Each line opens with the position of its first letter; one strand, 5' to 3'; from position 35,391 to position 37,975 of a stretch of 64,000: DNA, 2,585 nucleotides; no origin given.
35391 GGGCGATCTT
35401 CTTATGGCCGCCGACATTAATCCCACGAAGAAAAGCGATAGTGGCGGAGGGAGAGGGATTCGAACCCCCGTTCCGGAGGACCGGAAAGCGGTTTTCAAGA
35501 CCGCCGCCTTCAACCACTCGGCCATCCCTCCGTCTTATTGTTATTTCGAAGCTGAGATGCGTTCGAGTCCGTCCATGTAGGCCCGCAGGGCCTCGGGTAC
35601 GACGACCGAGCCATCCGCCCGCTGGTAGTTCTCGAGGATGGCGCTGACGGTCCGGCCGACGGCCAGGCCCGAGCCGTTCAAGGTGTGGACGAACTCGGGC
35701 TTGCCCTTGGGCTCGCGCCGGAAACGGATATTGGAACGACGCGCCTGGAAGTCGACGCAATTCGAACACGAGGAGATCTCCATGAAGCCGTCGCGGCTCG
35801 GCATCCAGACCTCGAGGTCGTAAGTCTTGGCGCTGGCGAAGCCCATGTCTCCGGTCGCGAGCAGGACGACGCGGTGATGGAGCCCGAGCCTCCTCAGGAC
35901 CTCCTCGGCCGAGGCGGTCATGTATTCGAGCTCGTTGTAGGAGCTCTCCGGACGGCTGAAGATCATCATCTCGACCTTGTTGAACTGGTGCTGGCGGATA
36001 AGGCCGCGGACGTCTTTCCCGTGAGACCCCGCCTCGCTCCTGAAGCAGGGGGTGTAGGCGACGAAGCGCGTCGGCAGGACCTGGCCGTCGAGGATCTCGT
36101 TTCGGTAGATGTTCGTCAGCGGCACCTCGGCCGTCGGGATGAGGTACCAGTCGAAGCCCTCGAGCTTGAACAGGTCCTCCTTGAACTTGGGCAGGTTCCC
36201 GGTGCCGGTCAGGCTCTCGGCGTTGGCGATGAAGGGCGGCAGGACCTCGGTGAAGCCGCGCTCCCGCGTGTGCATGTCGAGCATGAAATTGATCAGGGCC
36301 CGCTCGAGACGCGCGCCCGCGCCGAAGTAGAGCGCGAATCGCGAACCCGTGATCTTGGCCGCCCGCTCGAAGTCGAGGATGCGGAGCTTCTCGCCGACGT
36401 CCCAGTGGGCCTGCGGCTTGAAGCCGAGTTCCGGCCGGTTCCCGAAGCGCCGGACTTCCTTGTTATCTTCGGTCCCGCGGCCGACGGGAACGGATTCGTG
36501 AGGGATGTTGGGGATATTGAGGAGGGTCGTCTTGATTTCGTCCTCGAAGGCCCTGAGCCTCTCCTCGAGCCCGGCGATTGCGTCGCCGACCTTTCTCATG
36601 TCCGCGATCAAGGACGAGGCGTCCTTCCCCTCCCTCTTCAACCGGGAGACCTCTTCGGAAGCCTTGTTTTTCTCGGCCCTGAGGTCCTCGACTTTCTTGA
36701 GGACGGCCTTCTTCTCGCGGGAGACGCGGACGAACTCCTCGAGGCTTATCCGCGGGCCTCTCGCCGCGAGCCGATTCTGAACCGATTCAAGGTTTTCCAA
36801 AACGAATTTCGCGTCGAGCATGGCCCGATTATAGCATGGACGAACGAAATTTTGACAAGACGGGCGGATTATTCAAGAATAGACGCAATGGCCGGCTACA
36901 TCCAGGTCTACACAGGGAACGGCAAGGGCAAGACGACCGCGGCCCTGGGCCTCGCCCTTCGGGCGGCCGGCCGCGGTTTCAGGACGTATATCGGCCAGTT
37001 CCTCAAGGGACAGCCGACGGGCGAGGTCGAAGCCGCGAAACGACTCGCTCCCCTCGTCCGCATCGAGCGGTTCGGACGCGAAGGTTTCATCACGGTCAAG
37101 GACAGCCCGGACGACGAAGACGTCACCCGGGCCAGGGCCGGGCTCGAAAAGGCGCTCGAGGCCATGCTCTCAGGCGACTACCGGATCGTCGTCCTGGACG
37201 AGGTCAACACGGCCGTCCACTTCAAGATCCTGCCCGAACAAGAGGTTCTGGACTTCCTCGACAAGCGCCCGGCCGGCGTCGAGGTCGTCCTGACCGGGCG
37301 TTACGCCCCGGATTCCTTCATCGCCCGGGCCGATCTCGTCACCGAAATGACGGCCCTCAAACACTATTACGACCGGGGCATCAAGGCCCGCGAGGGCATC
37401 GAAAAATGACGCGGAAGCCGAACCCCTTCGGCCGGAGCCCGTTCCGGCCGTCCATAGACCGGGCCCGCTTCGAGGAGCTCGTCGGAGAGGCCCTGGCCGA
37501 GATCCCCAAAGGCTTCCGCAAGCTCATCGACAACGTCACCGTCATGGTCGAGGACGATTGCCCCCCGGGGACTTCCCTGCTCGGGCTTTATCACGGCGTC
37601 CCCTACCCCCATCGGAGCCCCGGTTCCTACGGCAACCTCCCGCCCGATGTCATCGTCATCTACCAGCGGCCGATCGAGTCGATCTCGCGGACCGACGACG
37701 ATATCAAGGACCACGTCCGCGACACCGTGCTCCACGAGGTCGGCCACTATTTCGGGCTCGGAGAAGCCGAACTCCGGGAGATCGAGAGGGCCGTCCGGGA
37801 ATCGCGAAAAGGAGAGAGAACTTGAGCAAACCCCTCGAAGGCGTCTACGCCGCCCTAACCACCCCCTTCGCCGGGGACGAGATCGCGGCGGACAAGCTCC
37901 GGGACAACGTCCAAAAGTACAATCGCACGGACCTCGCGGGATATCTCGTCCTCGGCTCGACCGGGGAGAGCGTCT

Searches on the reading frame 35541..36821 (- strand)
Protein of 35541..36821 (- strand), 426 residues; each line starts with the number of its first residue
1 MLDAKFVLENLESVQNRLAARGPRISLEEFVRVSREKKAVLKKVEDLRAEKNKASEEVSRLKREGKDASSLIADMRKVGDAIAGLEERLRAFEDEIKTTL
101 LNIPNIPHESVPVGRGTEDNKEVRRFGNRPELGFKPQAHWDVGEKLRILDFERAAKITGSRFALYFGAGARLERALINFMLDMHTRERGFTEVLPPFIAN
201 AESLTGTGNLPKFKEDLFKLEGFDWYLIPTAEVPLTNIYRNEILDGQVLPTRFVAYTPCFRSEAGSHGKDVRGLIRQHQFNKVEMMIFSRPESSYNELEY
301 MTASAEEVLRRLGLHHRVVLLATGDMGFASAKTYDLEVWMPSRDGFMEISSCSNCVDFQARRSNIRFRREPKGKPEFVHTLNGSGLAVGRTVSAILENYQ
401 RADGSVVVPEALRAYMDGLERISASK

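Call 75: search_protein_families(library=pfam, proteins=[window:35541-36821:-])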
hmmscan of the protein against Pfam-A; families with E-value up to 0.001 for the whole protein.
window:35541-36821:- (426 aa): 2 families
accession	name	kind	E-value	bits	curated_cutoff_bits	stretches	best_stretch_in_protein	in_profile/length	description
PF00587.30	tRNA-synt_2b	-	1.2e-41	143.2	29.3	1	224-399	10-179/179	tRNA synthetase class II core domain (G, H, P, S and T)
PF02403.27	Seryl_tRNA_N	-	1.6e-24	86.6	28.2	1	1-107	1-108/108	Seryl-tRNA synthetase N-terminal domain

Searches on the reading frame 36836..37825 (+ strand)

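Call 75: search_protein_families(library=pfam, proteins=[window:36836-37825:+])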
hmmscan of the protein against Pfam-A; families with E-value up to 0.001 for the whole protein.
window:36836-37825:+ (329 aa): 1 family
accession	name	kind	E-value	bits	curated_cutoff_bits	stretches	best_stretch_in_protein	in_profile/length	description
PF06262.17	Zincin_1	-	1.9e-22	79.4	22.4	1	232-316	2-95/97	Zincin-like metallopeptidase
